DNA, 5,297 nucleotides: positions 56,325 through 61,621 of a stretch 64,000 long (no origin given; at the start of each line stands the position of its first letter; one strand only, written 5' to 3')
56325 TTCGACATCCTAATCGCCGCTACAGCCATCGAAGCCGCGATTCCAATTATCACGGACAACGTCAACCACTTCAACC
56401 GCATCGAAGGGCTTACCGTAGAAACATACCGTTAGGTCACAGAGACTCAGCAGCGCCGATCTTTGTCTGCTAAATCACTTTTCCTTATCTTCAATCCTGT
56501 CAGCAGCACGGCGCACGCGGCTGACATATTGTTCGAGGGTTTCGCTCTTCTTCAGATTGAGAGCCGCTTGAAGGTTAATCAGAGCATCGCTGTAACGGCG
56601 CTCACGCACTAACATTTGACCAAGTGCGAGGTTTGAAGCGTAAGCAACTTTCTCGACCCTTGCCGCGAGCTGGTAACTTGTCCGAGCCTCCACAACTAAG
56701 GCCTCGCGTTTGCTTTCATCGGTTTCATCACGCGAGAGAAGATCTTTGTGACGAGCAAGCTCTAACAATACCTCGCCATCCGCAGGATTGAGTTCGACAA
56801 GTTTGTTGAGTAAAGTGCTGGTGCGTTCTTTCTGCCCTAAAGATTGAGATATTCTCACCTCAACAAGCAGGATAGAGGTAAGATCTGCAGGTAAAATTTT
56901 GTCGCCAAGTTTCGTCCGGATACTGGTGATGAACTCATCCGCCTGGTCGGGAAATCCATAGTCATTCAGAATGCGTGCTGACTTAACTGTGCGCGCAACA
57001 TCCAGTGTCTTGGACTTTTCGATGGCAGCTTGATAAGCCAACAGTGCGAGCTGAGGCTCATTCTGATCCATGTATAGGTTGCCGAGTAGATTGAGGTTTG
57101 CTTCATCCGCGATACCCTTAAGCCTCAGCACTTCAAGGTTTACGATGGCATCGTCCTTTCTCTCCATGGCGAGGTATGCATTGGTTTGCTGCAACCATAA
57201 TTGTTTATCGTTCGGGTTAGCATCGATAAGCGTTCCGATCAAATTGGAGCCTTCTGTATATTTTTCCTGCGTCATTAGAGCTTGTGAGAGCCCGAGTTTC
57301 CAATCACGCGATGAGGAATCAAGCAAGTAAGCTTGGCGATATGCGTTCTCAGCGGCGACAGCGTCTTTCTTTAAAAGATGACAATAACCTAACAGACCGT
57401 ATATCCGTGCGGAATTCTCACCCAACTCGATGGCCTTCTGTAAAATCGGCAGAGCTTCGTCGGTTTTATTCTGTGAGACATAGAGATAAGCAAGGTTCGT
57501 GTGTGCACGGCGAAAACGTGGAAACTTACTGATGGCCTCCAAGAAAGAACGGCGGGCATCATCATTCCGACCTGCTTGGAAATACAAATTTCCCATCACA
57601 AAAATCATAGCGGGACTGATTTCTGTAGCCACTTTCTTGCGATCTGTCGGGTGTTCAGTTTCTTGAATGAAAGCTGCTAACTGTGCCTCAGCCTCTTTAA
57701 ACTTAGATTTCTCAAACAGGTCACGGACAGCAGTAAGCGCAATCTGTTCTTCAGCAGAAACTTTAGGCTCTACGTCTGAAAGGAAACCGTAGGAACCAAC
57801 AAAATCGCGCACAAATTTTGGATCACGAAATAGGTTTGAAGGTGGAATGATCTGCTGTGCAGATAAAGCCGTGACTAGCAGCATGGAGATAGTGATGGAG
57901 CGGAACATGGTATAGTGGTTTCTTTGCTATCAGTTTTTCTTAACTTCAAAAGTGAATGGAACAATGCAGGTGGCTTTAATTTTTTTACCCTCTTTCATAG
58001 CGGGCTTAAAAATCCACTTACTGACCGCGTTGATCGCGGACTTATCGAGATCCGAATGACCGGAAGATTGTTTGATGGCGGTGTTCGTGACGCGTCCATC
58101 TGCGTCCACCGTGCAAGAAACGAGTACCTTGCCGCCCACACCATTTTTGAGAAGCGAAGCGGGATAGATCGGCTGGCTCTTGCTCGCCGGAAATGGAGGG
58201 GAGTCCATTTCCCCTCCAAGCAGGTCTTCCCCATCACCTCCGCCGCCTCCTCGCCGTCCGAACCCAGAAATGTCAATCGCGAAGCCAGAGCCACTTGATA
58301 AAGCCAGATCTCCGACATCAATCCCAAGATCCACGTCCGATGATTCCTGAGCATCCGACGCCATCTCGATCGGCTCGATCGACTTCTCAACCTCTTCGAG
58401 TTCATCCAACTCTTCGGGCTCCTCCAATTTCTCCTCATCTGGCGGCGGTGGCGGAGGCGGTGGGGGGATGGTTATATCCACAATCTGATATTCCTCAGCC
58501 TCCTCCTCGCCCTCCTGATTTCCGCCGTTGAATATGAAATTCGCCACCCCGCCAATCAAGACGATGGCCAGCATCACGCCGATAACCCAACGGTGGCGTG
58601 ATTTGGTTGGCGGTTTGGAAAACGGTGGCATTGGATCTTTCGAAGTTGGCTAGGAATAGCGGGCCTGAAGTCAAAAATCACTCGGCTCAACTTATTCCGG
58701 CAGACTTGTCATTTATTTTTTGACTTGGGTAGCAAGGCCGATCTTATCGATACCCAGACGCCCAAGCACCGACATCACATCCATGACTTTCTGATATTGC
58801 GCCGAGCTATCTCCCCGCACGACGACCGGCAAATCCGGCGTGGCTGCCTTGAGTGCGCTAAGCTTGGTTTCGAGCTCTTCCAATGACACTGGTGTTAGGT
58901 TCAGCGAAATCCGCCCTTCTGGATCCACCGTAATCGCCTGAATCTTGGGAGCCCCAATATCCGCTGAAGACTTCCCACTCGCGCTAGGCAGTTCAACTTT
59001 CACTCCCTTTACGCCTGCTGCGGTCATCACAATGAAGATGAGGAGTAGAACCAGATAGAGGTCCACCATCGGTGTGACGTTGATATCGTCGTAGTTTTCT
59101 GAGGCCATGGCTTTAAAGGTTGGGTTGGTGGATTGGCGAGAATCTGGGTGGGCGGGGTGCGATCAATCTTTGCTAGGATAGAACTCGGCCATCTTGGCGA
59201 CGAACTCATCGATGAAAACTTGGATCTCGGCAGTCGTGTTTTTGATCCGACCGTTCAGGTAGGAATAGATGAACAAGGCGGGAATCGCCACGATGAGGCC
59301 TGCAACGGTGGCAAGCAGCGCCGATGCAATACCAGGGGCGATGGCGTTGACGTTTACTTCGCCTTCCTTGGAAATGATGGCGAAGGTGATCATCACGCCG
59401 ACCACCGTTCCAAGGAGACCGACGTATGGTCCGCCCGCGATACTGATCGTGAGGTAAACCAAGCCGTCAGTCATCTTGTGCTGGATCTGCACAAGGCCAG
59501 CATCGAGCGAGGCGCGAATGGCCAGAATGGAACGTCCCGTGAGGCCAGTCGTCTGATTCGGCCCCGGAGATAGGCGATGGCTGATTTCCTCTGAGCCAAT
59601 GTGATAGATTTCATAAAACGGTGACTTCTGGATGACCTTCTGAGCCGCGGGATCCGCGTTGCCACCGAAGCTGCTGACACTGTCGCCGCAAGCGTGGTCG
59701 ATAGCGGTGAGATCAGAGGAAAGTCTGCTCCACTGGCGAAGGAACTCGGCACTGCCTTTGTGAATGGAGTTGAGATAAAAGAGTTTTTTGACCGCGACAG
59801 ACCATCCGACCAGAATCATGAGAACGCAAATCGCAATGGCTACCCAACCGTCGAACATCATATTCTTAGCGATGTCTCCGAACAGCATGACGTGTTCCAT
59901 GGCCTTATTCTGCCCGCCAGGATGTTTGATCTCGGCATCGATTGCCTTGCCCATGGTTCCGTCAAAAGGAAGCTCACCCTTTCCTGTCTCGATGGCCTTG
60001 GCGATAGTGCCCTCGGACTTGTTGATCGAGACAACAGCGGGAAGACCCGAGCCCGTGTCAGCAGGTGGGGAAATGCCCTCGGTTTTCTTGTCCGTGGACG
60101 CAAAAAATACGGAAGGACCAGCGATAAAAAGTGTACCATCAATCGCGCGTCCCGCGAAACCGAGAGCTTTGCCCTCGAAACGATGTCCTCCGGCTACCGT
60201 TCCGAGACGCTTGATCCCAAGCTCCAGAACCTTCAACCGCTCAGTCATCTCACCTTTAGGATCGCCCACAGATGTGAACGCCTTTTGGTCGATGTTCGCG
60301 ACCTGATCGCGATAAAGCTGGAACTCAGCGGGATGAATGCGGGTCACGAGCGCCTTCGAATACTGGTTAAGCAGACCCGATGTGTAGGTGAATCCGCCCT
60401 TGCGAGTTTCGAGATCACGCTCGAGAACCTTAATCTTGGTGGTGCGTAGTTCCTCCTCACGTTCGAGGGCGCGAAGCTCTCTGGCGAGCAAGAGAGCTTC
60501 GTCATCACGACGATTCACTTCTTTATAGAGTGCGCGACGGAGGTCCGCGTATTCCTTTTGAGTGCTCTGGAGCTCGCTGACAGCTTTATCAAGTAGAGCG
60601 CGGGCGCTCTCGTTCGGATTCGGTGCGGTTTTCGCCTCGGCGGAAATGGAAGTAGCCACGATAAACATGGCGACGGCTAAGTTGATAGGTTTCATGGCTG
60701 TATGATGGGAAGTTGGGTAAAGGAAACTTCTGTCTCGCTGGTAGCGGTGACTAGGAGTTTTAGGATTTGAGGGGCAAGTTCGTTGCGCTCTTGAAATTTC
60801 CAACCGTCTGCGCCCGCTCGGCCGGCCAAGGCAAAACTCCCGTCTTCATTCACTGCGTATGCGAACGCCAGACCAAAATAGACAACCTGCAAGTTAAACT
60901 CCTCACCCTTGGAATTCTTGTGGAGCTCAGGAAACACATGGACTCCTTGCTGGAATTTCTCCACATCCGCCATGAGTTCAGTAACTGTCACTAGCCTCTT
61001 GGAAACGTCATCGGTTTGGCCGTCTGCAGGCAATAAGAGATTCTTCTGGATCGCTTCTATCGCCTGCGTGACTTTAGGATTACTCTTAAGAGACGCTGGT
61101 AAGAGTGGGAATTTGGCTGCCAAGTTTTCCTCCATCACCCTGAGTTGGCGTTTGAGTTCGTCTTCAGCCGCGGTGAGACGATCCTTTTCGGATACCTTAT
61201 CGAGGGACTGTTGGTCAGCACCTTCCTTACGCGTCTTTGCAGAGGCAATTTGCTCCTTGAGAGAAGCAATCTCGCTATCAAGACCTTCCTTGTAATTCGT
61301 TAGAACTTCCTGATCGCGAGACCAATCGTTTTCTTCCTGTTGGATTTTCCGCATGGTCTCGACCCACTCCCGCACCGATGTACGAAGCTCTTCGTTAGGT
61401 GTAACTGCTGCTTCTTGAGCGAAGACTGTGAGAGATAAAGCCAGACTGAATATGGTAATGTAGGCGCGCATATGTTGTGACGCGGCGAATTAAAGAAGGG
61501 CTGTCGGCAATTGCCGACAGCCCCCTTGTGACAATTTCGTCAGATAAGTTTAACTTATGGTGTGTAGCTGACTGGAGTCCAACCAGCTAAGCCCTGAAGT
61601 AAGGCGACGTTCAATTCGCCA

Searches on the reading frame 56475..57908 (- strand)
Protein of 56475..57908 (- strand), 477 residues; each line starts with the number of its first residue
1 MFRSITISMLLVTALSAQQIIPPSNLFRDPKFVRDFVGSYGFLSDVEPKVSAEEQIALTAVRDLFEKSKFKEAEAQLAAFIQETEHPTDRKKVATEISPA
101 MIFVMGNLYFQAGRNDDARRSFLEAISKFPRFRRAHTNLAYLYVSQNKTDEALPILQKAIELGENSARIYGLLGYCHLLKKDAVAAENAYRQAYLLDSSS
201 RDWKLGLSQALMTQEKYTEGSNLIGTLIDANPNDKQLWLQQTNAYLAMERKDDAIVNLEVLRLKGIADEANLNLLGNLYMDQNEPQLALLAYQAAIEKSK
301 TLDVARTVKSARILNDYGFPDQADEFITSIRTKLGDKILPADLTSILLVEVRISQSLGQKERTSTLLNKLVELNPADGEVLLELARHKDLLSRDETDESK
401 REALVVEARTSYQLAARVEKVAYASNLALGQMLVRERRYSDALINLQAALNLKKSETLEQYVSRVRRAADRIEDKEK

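Call 20: search_protein_families(library=pfam, proteins=[window:56475-57908:-], max_evalue=0.001)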
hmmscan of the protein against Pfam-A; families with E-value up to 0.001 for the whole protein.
window:56475-57908:- (477 aa): 17 families
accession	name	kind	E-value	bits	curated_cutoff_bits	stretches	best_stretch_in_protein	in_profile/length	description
PF13432.12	TPR_16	-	2.5e-21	76.2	32.7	2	105-166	3-64/65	Tetratricopeptide repeat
PF13428.12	TPR_14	-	2e-18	65.5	23.5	0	104-142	6-44/44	Tetratricopeptide repeat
PF07719.23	TPR_2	-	3.6e-17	61.4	27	0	104-131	6-33/34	Tetratricopeptide repeat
PF00515.34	TPR_1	-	1.3e-16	60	27.8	1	134-163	2-31/34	Tetratricopeptide repeat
PF14559.12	TPR_19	-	1.6e-14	54.4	25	2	110-173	2-65/68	Tetratricopeptide repeat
PF13181.12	TPR_8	-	1.8e-14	53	25.7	0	134-162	2-30/34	Tetratricopeptide repeat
PF13414.12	TPR_11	-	1.1e-12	47.9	26.8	2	106-145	1-40/42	TPR repeat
PF13431.12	TPR_17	-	6.1e-10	39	24.4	0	122-153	2-33/34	Tetratricopeptide repeat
PF13424.12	TPR_12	-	5.2e-09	36.6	30.1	2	134-194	4-72/77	Tetratricopeptide repeat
PF23914.1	TPR_CcmH_CycH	-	1.8e-08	34.8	42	1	172-253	55-139/158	Cytochrome c-type biogenesis protein H TPR domain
PF13176.12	TPR_7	-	2.6e-08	33.8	27.9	0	135-163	1-29/36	Tetratricopeptide repeat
PF13374.12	TPR_10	-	1.6e-07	31.5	27.5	0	137-163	6-32/42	Tetratricopeptide repeat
PF25063.1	ARM_TT21_C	-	2.7e-07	31.1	35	1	52-219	17-182/209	Tetratricopeptide repeat protein 21 C-terminal ARM domain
PF13174.12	TPR_6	-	2.6e-05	25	26.3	0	105-130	6-31/33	Tetratricopeptide repeat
PF13429.12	TPR_15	-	0.00036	20.5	26.2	0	73-158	125-201/280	Tetratricopeptide repeat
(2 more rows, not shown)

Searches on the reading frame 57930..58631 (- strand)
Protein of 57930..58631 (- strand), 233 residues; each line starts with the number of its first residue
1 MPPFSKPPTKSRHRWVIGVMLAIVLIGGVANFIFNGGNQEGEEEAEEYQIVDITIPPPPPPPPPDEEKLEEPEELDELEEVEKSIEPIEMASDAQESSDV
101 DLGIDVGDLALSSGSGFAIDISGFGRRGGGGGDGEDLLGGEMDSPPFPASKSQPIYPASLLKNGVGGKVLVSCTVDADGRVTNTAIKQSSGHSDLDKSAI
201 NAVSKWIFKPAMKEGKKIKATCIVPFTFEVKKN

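Call 20: search_protein_families(library=pfam, proteins=[window:57930-58631:-], max_evalue=0.001)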
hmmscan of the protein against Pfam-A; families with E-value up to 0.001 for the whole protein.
window:57930-58631:- (233 aa): 2 families
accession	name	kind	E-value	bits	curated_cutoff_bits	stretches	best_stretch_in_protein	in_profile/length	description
PF03544.19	TonB_C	-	1.6e-22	80.1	24.6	1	153-229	2-78/79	Gram-negative bacterial TonB protein C-terminal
PF13103.11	TonB_2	-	2.9e-05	24.5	22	1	166-213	25-72/85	TonB C terminal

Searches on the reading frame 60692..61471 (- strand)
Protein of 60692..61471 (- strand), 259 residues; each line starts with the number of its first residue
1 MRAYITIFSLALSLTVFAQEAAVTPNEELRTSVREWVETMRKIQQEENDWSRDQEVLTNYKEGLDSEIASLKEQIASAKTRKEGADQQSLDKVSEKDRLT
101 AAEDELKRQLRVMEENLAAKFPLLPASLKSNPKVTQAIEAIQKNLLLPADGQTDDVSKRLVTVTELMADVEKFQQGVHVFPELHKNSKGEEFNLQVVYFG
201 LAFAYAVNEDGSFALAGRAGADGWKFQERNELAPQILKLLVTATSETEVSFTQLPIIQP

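Call 57: search_protein_families(library=pfam, proteins=[window:60692-61471:-], max_evalue=0.0001)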
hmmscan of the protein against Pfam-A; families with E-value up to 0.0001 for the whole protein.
window:60692-61471:- (259 aa): 1 family
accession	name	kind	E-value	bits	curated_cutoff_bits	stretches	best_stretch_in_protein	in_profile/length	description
PF11932.13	DUF3450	-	3.9e-15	56.3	32.6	1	10-256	2-240/241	Protein of unknown function (DUF3450)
